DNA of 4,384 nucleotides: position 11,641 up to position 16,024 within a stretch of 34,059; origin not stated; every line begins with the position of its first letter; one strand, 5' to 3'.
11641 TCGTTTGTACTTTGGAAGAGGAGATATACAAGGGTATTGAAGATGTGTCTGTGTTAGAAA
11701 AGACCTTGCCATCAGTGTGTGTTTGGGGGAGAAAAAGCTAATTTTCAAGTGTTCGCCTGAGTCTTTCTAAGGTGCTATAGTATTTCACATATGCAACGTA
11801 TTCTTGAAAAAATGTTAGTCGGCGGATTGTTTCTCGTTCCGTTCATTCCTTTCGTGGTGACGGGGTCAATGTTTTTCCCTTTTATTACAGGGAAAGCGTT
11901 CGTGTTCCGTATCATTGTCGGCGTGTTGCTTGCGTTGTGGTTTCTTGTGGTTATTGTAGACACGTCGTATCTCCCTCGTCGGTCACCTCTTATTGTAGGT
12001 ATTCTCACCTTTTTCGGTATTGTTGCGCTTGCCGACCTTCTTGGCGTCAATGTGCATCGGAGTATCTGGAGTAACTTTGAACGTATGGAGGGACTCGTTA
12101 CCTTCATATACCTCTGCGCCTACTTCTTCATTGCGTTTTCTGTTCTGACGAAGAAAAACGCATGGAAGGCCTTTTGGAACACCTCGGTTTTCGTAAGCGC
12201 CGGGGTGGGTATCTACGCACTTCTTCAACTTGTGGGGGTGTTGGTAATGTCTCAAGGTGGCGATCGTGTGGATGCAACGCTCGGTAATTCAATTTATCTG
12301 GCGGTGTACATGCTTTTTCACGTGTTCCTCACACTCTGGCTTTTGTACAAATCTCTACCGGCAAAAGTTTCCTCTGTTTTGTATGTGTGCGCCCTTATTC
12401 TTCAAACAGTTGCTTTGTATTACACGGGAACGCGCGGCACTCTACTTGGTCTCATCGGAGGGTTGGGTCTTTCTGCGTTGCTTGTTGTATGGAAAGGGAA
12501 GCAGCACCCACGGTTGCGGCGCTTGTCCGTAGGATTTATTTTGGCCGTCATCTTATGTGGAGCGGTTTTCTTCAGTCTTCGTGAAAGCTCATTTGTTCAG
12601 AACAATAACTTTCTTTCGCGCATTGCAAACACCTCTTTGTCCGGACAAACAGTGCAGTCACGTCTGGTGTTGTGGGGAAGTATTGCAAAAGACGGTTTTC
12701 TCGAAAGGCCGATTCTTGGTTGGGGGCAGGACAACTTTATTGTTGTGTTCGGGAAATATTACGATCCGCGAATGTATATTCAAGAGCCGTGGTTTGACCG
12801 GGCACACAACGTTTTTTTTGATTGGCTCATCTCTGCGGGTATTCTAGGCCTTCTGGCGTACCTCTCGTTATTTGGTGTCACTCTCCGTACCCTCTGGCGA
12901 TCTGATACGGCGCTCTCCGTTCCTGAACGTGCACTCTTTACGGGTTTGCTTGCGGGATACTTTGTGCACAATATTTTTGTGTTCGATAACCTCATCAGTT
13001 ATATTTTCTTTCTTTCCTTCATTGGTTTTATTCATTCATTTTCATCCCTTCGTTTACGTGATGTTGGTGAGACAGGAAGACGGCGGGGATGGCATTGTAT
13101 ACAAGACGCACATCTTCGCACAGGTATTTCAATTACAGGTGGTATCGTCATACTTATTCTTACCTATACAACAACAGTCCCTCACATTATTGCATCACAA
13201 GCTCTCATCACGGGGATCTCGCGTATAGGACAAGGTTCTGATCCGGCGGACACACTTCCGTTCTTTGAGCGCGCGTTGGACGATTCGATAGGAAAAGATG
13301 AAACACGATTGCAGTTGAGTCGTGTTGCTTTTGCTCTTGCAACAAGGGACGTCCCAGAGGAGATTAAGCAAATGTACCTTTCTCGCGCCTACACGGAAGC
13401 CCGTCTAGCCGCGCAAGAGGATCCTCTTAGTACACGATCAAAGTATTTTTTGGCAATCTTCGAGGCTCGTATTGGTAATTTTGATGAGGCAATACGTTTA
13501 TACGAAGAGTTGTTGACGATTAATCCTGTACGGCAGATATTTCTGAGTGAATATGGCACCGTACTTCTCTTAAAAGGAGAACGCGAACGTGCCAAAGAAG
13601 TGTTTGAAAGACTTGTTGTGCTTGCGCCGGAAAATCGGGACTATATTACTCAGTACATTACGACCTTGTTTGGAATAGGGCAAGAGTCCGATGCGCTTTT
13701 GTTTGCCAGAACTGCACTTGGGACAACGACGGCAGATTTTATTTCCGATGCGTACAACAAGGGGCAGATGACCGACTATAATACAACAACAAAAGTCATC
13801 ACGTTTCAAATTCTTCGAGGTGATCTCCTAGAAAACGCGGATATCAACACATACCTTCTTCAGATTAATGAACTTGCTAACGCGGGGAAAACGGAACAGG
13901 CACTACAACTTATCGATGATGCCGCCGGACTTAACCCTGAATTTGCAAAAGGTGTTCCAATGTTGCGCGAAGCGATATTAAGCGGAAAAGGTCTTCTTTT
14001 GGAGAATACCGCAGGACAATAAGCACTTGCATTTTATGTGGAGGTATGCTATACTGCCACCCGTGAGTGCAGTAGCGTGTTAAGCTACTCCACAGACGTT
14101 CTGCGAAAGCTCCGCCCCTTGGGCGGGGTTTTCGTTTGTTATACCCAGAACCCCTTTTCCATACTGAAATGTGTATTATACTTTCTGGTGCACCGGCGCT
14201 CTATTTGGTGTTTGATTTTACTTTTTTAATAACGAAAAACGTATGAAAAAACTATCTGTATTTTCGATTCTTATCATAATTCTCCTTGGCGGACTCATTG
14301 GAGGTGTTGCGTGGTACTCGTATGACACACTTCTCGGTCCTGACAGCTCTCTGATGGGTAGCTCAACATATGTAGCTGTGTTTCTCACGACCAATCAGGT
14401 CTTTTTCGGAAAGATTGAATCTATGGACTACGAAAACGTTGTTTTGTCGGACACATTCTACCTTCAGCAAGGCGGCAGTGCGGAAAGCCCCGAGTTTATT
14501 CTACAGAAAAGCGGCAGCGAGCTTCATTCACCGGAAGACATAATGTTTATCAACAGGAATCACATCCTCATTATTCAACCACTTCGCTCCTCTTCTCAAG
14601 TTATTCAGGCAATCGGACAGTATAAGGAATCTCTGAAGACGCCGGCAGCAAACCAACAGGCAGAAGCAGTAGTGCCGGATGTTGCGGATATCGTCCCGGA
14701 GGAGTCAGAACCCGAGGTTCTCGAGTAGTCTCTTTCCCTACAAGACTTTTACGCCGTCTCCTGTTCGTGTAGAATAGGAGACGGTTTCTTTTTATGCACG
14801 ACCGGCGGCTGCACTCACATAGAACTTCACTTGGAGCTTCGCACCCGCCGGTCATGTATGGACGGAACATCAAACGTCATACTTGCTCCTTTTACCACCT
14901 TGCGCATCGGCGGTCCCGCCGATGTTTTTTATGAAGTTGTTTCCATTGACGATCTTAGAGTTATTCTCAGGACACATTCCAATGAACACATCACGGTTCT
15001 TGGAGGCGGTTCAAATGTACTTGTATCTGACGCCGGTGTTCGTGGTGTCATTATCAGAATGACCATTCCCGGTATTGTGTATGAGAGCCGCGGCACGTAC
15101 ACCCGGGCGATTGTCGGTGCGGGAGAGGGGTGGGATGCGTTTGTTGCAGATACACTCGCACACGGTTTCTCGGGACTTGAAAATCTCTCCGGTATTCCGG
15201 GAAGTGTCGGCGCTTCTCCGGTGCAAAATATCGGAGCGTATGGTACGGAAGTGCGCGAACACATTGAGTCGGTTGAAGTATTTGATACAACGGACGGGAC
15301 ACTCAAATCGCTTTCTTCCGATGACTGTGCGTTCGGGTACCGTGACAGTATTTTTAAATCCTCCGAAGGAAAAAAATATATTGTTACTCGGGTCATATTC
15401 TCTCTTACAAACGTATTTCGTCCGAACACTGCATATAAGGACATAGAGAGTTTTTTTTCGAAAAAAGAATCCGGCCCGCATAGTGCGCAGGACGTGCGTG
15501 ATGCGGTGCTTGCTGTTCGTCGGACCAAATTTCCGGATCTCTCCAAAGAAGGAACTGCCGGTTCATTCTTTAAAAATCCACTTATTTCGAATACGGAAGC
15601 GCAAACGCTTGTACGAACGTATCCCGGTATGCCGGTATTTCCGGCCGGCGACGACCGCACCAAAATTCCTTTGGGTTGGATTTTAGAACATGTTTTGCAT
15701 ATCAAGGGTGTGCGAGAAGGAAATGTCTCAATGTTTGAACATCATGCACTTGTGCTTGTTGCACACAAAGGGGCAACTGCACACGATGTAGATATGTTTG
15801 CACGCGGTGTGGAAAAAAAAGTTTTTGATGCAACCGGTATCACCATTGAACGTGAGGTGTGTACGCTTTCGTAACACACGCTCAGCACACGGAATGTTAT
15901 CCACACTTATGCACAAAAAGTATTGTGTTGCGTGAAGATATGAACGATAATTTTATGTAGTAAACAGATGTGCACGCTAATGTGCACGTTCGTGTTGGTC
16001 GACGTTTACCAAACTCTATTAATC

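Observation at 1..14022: Methyltransferase-dense glycan assembly locus (7 SAM methyltransferases, 5 glycosyltransferases, flippase, Wzy_C-TPR protein) with no priming or sugar-activation genes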

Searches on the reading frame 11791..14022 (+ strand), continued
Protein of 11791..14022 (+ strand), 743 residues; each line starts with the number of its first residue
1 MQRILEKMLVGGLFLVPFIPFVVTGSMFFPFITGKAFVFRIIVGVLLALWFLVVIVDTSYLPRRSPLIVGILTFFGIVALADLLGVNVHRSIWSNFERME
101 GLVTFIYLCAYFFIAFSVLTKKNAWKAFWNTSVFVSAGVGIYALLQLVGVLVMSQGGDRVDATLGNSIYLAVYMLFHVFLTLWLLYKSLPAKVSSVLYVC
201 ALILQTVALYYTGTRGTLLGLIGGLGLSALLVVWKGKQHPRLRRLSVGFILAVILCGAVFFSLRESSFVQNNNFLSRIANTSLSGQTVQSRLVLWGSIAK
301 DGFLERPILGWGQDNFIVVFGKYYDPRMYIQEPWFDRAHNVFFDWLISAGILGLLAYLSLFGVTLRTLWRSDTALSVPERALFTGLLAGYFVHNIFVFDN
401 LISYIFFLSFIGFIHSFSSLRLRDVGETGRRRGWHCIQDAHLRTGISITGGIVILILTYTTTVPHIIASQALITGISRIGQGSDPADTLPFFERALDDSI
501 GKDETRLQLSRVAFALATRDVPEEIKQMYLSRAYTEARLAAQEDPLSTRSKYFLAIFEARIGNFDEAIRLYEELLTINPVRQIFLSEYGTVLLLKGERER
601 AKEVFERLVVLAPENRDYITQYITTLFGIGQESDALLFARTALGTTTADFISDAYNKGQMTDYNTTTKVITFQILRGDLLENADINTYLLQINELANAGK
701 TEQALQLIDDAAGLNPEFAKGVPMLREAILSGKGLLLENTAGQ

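Call 50: fold_search(model_id=the predicted structure, library=pdb)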
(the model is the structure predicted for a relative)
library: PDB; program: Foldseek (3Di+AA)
matches with E <= 10: 1247; with E <= 0.001: 17
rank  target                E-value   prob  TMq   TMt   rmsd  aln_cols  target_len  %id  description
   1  6bq1_B                1.6e-04  1.00  0.24  0.24  28.1       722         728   12  Human PI4KIIIa lipid kinase complex (released 2017-12-13)
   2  1w3b_A                1.6e-04  1.00  0.23  0.38  14.2       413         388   14  The superhelical TPR domain of O-linked GlcNAc transferase reveals structural similarities to importin alpha. (released 2004-09-09)
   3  1w3b_B                2.0e-04  1.00  0.22  0.41  13.0       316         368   16  The superhelical TPR domain of O-linked GlcNAc transferase reveals structural similarities to importin alpha. (released 2004-09-09)
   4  9bax_D                2.0e-04  1.00  0.24  0.29  22.0       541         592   15  PI4KA complex bound to C-terminus of EFR3A (released 2024-11-27)
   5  5dse_C                2.5e-04  1.00  0.24  0.24  26.6       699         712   13  Crystal Structure of the TTC7B/Hyccin Complex (released 2015-12-02)
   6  9qhc_B                3.0e-04  1.00  0.21  0.49  11.8       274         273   18  Crystal structure of 8-repeat CTPR protein with eliminated coordination sites (released 2025-10-22)
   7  8a3t_F                3.0e-04  1.00  0.19  0.27  23.7       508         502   14  S. cerevisiae APC/C-Cdh1 complex (released 2022-08-31)
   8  9qhc_A                3.4e-04  1.00  0.21  0.51  11.5       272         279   19  Crystal structure of 8-repeat CTPR protein with eliminated coordination sites (released 2025-10-22)
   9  6eou                  3.5e-04  1.00  0.22  0.42  13.1       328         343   15  O-GlcNAc transferase TPR domain with the intellectual disability associated mutation L254F (released 2018-05-09)
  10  5dse_A                3.7e-04  1.00  0.21  0.27  22.7       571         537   13  Crystal Structure of the TTC7B/Hyccin Complex (released 2015-12-02)
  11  7tpg_B                4.6e-04  1.00  0.37  0.62   6.4       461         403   17  Single-Particle Cryo-EM Structure of the WaaL O-antigen ligase in its ligand bound state (released 2022-04-06)
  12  9b9g_D                4.6e-04  1.00  0.23  0.29  23.0       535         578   14  Structure of the PI4KA complex bound to Calcineurin (released 2024-09-11)
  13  9rtt_Q                5.7e-04  1.00  0.18  0.16  31.0       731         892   11  Activated Elongation Complex with IWS1 and ELOF1 (released 2025-09-03)
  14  8chy                  5.9e-04  1.00  0.21  0.51  12.1       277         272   18  Crystal structure of an 8-repeat consensus TPR superhelix with Zinc. (released 2024-02-21)
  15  7yeh_A                6.6e-04  1.00  0.22  0.17  13.7       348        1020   18  Cryo-EM structure of human OGT-OGA complex (released 2023-07-12)
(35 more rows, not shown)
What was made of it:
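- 11791..14022 (+): g14, WaaL-fold Wzy_C enzyme with a 13th TM helix and an extracytoplasmic C-terminal TPR domain; the conserved anchor gene and candidate en bloc glycan transferase. Foldseek: WaaL 7TPG, TM-score 0.62 on the target; the TPR domain resembles OGT/SPINDLY (call 50).
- On Wzy_C (PF04932) WaaL/PglL ligase superfamily: Foldseek hit to 7TPG_B, TM-score 0.62 on the target over 461 columns (call 50).
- Closest known: WaaL O-antigen ligase. Same: Best structural match for the membrane domain (TM-score 0.62 on the target, call 50).
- The TPR matches in PDB are the substrate-binding superhelices of the protein glycosyltransferases OGT and SPINDLY (call 50).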

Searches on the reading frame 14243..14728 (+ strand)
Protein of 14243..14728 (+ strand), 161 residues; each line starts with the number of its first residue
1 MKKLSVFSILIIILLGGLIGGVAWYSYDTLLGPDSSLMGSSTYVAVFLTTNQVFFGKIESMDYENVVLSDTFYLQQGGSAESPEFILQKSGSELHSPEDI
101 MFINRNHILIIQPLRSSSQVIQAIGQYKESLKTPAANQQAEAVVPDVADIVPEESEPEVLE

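Call 5: search_protein_families(library=pfam, proteins=[window:14243-14728:+], max_evalue=0.001)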
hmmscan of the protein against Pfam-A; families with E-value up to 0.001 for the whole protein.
window:14243-14728:+ (161 aa): 0 families

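Call 71: search_protein_families(library=pfam, proteins=[window:14243-14728:+], max_evalue=10)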
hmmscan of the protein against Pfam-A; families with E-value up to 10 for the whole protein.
window:14243-14728:+ (161 aa): 1 family
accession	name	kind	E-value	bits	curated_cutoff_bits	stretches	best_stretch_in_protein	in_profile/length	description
PF01423.28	LSM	-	0.027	14.6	23.4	1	44-113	11-66/66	LSM domain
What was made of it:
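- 14243..14728 (+): g15, 161-aa membrane-anchored protein with an acidic low-complexity C-terminus; lineage-specific neighbour of g14 and a possible partner or acceptor (speculative). No Pfam hit (calls 5, 71).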

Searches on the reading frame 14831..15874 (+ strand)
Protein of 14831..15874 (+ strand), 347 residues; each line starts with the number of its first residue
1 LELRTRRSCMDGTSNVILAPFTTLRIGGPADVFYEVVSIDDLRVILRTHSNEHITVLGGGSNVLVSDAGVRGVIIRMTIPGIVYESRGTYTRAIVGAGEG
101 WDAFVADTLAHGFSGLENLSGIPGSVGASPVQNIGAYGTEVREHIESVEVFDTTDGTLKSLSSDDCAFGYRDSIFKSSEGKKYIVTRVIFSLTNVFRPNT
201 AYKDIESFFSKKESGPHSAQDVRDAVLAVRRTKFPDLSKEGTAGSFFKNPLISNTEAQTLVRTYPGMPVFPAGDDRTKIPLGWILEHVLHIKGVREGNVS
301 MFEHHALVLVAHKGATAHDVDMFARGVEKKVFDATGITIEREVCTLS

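Call 5: search_protein_families(library=pfam, proteins=[window:14831-15874:+], max_evalue=0.001)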
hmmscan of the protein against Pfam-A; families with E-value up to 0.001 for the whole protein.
window:14831-15874:+ (347 aa): 2 families
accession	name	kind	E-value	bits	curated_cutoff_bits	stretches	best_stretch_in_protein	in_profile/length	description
PF01565.28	FAD_binding_4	-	2.1e-19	70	26.4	1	31-161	2-138/139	FAD binding domain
PF02873.21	MurB_C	-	1.6e-17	63.9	27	1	222-344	2-97/99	UDP-N-acetylenolpyruvoylglucosamine reductase, C-terminal domain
